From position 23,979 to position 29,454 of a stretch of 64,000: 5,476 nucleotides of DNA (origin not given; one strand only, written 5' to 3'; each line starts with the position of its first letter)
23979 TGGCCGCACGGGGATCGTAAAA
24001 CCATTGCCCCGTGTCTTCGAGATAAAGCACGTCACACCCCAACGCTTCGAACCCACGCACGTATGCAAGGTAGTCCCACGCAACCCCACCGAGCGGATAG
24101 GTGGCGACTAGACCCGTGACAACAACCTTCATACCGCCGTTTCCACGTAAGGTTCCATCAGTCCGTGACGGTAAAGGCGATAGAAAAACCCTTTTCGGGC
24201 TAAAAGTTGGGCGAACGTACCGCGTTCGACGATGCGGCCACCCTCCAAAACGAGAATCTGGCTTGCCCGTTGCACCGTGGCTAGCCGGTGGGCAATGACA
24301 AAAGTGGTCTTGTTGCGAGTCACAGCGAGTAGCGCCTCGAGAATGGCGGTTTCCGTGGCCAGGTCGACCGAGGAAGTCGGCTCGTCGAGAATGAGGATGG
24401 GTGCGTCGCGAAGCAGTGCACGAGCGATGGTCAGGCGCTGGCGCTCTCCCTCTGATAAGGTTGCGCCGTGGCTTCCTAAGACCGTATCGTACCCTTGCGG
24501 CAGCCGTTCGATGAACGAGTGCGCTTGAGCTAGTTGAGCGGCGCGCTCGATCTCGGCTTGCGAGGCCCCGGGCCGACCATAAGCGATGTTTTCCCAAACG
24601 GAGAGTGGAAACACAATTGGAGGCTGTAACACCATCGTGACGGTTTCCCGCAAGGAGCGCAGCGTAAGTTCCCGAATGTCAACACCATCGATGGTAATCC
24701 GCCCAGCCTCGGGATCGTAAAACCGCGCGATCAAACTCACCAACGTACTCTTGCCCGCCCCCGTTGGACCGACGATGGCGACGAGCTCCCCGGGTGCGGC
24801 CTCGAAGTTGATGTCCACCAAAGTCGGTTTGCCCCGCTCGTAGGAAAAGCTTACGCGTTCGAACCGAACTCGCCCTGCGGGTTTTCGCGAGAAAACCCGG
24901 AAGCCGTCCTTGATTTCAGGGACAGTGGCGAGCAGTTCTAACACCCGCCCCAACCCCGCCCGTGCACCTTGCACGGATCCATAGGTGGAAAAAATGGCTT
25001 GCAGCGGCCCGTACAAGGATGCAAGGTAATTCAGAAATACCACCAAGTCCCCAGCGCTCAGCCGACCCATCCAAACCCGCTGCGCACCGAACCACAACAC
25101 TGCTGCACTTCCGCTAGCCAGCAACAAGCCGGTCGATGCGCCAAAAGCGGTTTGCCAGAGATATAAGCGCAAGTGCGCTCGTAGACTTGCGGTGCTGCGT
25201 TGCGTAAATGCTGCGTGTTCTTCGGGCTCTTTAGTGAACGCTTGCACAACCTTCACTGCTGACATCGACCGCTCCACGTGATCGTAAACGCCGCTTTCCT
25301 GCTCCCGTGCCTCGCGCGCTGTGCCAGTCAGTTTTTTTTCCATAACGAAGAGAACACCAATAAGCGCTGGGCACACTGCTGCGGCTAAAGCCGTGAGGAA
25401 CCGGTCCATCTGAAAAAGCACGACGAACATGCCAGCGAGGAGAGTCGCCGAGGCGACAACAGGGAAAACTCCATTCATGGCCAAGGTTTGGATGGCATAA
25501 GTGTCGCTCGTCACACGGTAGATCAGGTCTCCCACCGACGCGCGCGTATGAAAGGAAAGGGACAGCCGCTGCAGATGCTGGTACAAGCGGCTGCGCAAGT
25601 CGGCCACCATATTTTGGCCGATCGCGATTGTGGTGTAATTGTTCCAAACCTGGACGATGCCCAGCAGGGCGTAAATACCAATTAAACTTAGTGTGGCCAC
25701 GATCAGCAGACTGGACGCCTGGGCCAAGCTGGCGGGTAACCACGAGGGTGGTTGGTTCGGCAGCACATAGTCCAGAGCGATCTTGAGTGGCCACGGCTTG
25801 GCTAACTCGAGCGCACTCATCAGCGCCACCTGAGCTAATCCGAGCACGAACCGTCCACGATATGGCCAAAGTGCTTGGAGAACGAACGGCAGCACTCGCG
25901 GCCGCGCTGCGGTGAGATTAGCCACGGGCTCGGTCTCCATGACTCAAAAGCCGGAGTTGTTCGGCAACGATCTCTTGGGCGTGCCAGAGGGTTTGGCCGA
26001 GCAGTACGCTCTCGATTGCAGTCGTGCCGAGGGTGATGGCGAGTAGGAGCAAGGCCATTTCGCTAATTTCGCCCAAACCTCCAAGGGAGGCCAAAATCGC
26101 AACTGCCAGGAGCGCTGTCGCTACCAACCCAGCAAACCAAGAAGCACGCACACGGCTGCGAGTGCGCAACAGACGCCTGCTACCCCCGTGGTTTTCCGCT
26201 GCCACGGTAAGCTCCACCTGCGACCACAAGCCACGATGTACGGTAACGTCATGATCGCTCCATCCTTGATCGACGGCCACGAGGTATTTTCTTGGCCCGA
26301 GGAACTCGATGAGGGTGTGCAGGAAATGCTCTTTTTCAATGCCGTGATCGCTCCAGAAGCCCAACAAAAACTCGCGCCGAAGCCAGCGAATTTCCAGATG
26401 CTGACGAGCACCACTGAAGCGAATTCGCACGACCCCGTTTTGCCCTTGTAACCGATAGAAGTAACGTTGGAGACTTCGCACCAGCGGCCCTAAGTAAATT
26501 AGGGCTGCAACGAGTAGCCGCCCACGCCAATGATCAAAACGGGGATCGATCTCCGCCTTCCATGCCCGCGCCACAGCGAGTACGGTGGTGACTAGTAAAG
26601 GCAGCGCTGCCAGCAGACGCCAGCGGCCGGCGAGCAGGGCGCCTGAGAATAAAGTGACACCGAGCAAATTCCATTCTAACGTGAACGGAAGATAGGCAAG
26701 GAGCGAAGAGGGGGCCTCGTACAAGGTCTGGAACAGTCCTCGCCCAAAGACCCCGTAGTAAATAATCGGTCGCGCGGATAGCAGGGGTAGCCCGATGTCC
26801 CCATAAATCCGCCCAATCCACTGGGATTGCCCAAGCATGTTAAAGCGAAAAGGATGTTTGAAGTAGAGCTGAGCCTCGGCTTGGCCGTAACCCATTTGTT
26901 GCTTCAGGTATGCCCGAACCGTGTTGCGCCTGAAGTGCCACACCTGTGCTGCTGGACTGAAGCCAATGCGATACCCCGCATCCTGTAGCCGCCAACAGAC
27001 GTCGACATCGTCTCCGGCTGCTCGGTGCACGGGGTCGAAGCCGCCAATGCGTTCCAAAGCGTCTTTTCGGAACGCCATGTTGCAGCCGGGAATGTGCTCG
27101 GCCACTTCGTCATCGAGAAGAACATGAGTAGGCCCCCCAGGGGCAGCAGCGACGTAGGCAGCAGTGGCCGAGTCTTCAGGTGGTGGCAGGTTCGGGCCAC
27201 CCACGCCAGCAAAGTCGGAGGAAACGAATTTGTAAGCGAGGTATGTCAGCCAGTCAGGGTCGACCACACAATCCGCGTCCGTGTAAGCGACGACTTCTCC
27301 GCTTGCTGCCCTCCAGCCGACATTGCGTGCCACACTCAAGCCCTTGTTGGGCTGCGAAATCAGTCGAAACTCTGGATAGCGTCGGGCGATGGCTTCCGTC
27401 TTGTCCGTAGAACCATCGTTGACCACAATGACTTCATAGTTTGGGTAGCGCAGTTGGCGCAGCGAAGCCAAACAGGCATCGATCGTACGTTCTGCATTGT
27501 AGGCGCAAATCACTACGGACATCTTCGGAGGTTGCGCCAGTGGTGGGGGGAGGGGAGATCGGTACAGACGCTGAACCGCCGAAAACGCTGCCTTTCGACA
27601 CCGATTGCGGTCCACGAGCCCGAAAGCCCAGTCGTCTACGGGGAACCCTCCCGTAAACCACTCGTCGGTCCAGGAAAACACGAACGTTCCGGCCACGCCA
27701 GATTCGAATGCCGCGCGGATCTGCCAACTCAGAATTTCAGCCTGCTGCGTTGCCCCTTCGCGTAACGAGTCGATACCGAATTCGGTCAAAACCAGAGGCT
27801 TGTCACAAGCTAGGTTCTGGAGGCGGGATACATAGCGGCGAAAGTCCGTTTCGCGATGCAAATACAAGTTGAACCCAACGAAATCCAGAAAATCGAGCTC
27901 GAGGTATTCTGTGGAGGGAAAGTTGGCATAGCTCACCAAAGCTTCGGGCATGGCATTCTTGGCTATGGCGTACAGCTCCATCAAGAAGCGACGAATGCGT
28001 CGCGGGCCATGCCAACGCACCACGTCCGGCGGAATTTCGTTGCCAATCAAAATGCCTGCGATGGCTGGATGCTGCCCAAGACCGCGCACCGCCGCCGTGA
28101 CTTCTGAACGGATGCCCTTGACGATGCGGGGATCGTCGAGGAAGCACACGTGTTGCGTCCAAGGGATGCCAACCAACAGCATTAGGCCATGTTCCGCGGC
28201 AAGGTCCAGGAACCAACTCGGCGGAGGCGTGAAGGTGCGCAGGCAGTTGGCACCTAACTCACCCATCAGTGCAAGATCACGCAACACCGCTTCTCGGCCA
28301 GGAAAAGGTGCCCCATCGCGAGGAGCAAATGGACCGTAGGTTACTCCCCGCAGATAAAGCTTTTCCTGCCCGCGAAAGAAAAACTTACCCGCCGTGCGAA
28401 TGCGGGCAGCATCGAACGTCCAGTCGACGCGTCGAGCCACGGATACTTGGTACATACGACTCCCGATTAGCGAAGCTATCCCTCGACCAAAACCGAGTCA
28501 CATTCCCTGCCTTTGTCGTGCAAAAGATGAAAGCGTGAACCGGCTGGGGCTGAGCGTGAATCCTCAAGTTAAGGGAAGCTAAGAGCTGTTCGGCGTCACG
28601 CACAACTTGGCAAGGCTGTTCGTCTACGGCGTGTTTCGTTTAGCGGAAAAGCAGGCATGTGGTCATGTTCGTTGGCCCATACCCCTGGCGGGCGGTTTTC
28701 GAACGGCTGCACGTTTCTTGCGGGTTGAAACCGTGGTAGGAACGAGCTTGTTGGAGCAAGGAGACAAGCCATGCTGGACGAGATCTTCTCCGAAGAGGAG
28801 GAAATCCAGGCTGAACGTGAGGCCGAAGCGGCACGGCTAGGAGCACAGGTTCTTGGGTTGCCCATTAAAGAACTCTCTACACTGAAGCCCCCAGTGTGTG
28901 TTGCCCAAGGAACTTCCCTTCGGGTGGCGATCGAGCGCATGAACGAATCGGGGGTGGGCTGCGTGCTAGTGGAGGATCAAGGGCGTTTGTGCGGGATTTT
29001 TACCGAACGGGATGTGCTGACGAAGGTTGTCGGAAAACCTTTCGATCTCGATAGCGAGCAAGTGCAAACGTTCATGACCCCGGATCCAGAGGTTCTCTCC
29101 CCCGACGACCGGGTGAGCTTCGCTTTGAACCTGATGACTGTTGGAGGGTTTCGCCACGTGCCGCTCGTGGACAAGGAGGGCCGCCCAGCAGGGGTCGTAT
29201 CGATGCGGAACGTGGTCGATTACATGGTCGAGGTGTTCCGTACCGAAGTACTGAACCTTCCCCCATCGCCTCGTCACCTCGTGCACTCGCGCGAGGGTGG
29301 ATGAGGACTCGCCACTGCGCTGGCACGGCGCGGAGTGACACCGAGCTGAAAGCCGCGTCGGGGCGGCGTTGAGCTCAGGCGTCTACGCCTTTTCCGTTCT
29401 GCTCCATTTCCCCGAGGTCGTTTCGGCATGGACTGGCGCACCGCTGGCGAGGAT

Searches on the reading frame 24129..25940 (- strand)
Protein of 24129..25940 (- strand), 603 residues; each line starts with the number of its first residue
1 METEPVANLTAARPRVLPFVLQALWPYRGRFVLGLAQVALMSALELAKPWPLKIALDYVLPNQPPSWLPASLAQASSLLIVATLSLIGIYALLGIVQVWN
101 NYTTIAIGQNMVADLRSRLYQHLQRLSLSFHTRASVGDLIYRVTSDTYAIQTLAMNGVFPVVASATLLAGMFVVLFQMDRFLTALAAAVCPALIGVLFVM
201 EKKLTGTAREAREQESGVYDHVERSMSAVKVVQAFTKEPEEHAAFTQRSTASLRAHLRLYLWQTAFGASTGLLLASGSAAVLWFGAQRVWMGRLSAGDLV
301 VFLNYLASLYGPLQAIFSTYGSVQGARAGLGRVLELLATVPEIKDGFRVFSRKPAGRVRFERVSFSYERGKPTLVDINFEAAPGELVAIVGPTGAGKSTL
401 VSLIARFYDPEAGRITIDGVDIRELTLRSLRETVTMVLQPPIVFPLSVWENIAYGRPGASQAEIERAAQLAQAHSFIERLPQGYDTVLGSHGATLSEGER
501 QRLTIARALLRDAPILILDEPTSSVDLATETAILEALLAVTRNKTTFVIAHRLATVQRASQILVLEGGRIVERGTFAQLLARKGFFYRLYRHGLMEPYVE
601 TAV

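Call 71: search_protein_families(library=ncbifam, proteins=[window:24129-25940:-], max_evalue=1)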
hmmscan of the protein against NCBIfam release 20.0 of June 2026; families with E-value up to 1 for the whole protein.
window:24129-25940:- (603 aa): 199 families (the best 25 are shown)
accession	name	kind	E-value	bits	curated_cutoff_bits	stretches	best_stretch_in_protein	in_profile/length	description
TIGR02204.1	MsbA_rel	hypoth_equivalog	1.6e-130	436.5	780.4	1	15-591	4-573/576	ABC transporter, permease/ATP-binding protein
TIGR02203.1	MsbA_lipidA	equivalog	9.3e-123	410.7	602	1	25-592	10-568/572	lipid A export permease/ATP-binding protein MsbA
NF052233.1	CphA_assoc_ABC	equivalog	4.6e-113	379.1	880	1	25-592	180-742/766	cyanophycin metabolism-associated ABC transporter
NF010178.0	PRK13657.1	equivalog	1.5e-112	377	733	1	80-595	58-572/588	glucan ABC transporter ATP-binding protein/ permease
NF008381.0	PRK11176.1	equivalog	3.6e-102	342.6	867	1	76-591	61-577/582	lipid A ABC transporter ATP-binding protein/permease MsbA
NF045513.1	HepA_fam_ABC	equivalog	1e-101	341.3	725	1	72-591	88-607/610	heterocyst formation ABC transporter subunit HepA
TIGR00958.1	3a01208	subfamily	1.9e-101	340.5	874.6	1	109-589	230-710/711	antigen peptide transporter 2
TIGR01846.1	type_I_sec_HlyB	subfamily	1.2e-96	324.6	725.55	1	96-592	195-691/694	type I secretion system permease/ATPase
TIGR01192.1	chvA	subfamily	1.2e-89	301.5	585.4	1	82-593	60-570/585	glucan export ABC transporter ATP-binding protein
NF008055.0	PRK10789.1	equivalog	1.5e-89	301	845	1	76-597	55-575/590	SmdA family multidrug ABC transporter permease/ATP-binding protein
TIGR01193.1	bacteriocin_ABC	subfamily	9.5e-89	298.8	523.85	1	78-591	194-707/708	peptide cleavage/export ABC transporter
TIGR03796.1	NHLM_micro_ABC1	equivalog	6.7e-86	289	853.3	1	31-589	156-708/710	NHLP family bacteriocin export ABC transporter peptidase/permease/ATPase subunit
NF008056.1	PRK10790.1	equivalog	3.3e-84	283.5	746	1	76-592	64-574/584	SmdB family multidrug efflux ABC transporter permease/ATP-binding protein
TIGR03797.1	NHLM_micro_ABC2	equivalog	1.3e-80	271.8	709.4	1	72-591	175-683/686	NHLP bacteriocin export ABC transporter permease/ATPase subunit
TIGR02868.1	CydC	equivalog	1.6e-80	271.2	329.05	1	111-553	84-530/530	thiol reductant ABC exporter subunit CydC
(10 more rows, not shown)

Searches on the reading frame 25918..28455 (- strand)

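Call 7: search_protein_families(library=ncbifam, proteins=[window:25918-28455:-], max_evalue=1)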
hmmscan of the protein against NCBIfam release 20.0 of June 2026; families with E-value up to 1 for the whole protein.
window:25918-28455:- (845 aa): 28 families (the best 25 are shown)
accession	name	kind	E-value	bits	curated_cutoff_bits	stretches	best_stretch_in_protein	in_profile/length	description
TIGR03965.1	mycofact_glyco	equivalog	8.8e-52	176.5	280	1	305-547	69-320/467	mycofactocin biosynthesis glycosyltransferase MftF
TIGR03937.1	PgaC_IcaA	equivalog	3.4e-32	111.9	422.3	2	304-414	39-154/407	poly-beta-1,6-N-acetyl-D-glucosamine synthase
NF041875.1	EPS_EpsD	equivalog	6.7e-31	107.9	370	1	312-535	1-235/325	exopolysaccharide biosynthesis glycosyltransferase EpsD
NF007482.0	PRK10073.1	equivalog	1.2e-25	90.2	423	1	309-402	5-102/334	glycosyltransferase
NF041394.1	GtaseAglG_Halo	equivalog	3e-20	72.7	440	1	311-507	2-215/304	glucosyl-dolichyl phosphate glucuronosyltransferase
NF038302.1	EPS_HpsE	equivalog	8.3e-16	57.8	300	1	311-508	2-223/307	hormogonium polysaccharide biosynthesis glycosyltransferase HpsE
NF038299.1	EPS_HpsN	equivalog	3.1e-15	56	425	2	310-413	1-109/317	hormogonium polysaccharide biosynthesis glycosyltransferase HpsN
TIGR04283.1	glyco_like_mftF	equivalog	9.3e-15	54.8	182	1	312-521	1-199/221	TIGR04283 family arsenosugar biosynthesis glycosyltransferase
NF047683.1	TeichurnBiosyTuaG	equivalog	3.7e-14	53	400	1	308-403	4-104/252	teichuronic acid biosynthesis protein TuaG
NF053739.1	GlytfEpsEBac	equivalog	2.7e-11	43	450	1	310-533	1-226/265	glycosyltransferase EpsE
TIGR04242.1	nodulat_NodC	equivalog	1.9e-10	40.3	550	1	308-417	46-163/395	chitooligosaccharide synthase NodC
TIGR03469.1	HpnB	hypoth_equivalog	2.1e-10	40.2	379.25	2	307-362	41-97/386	hopene-associated glycosyltransferase HpnB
NF045692.1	OglycostaseCruG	equivalog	2.1e-08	33.5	600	2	307-367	35-102/386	2'-O-glycosyltransferase CruG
NF041391.1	DPhHxTase_Halo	equivalog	4.3e-07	29.1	375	1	317-398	2-81/213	dolichyl-phosphate hexose transferase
TIGR03111.1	glyc2_xrt_Gpos1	hypoth_equivalog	4.4e-07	29.1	363.95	1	305-410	44-156/439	TIGR03111 family XrtG-associated glycosyltransferase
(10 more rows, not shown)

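Call 8: search_protein_families(library=pfam, proteins=[window:25918-28455:-], max_evalue=1)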
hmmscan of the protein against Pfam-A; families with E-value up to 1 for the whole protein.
window:25918-28455:- (845 aa): 8 families
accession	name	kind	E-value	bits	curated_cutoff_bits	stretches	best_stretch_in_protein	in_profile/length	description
PF00535.33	Glycos_transf_2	-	2.1e-35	122.6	23.3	1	313-470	1-167/168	Glycosyl transferase family 2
PF13641.12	Glyco_tranf_2_3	-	3.9e-23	83.1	27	1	310-520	2-224/230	Glycosyltransferase like family 2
PF13632.12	Glyco_trans_2_3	-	1.5e-16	61.3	27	1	389-582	2-153/198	Glycosyl transferase family group 2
PF13506.12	Glyco_transf_21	-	9.3e-12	45.2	21.7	1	379-521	24-170/174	Glycosyl transferase family 21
PF10111.15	Glyco_tranf_2_2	-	9.7e-12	45.4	27.3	1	313-404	1-100/276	Glycosyltransferase like family 2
PF02836.23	Glyco_hydro_2_C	-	8.3e-06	25.6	21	1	30-239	12-224/302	Glycosyl hydrolases family 2, TIM barrel domain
PF02709.20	Glyco_transf_7C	-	0.0003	20.8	23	1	454-502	18-67/78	N-terminal domain of galactosyltransferase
PF13704.12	Glyco_tranf_2_4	-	0.016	16.1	27.5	1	320-385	2-65/98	Glycosyl transferase family 2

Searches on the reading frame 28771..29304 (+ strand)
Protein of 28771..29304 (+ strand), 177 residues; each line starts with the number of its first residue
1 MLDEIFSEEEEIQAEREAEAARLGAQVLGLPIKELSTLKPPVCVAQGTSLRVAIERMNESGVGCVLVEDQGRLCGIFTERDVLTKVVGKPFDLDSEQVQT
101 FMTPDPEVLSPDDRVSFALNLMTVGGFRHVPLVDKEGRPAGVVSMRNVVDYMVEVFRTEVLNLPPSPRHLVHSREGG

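Call 7: search_protein_families(library=ncbifam, proteins=[window:28771-29304:+], max_evalue=1)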
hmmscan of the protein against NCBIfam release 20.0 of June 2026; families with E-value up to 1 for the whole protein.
window:28771-29304:+ (177 aa): 25 families
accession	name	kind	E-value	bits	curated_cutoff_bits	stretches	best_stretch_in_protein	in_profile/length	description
TIGR00393.1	kpsF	subfamily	1.1e-09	38.3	203.7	1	23-143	149-267/268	KpsF/GutQ family sugar-phosphate isomerase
NF041630.1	CBS_CbpB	equivalog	2.6e-07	30.6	125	1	95-160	8-75/143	cyclic-di-AMP-binding protein CbpB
NF011442.0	PRK14869.1-4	equivalog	2.7e-07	29.4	400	2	104-167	78-141/543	putative manganese-dependent inorganic diphosphatase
NF002505.0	PRK01862.1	equivalog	7.9e-07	28.1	482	1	28-156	445-574/577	ClcB-like voltage-gated chloride channel protein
NF053704.1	TransRegCcpNBacil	equivalog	2.2e-06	27.2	260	1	29-150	74-200/208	transcriptional regulator CcpN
NF053603.1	HhpR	exception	2.2e-06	27.1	520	1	97-149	2-55/282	CBS domain-containing high hydrostatic pressure regulator HhpR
NF008141.0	PRK10892.1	equivalog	6.6e-06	25.6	505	1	43-149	218-323/328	arabinose-5-phosphate isomerase KdsD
NF008581.0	PRK11543.1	equivalog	6.8e-06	25.3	481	1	15-148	183-315/321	arabinose-5-phosphate isomerase GutQ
NF011447.0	PRK14869.2-3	equivalog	6.6e-05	21.7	522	2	98-149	247-298/540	putative manganese-dependent inorganic diphosphatase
NF011441.0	PRK14869.1-3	equivalog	7.2e-05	21.6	753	1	107-162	79-134/548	putative manganese-dependent inorganic diphosphatase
NF041552.1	TF_PrdR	equivalog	0.00013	20.5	795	1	42-153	17-126/577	sigma-54 dependent transcriptional regulator PrdR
NF011445.0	PRK14869.2-1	equivalog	0.00019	20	483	1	98-151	70-123/548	putative manganese-dependent inorganic diphosphatase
TIGR01137.1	cysta_beta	equivalog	0.00025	19.9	510.25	1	20-152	333-456/457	cystathionine beta-synthase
TIGR01302.1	IMP_dehydrog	equivalog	0.00029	19.9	481.5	2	99-148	83-135/450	IMP dehydrogenase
NF011443.0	PRK14869.1-5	equivalog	0.00032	19.2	335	1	96-161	69-134/546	putative manganese-dependent inorganic diphosphatase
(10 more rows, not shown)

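Call 8: search_protein_families(library=pfam, proteins=[window:28771-29304:+], max_evalue=1)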
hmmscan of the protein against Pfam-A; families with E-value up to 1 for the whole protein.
window:28771-29304:+ (177 aa): 2 families
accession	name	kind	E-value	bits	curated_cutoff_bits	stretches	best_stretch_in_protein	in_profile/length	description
PF00571.33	CBS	-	3.8e-25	88.4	24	2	99-153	2-56/57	CBS domain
PF05198.21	IF3_N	-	0.042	14.5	26.9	0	128-152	8-32/70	Translation initiation factor IF-3, N-terminal domain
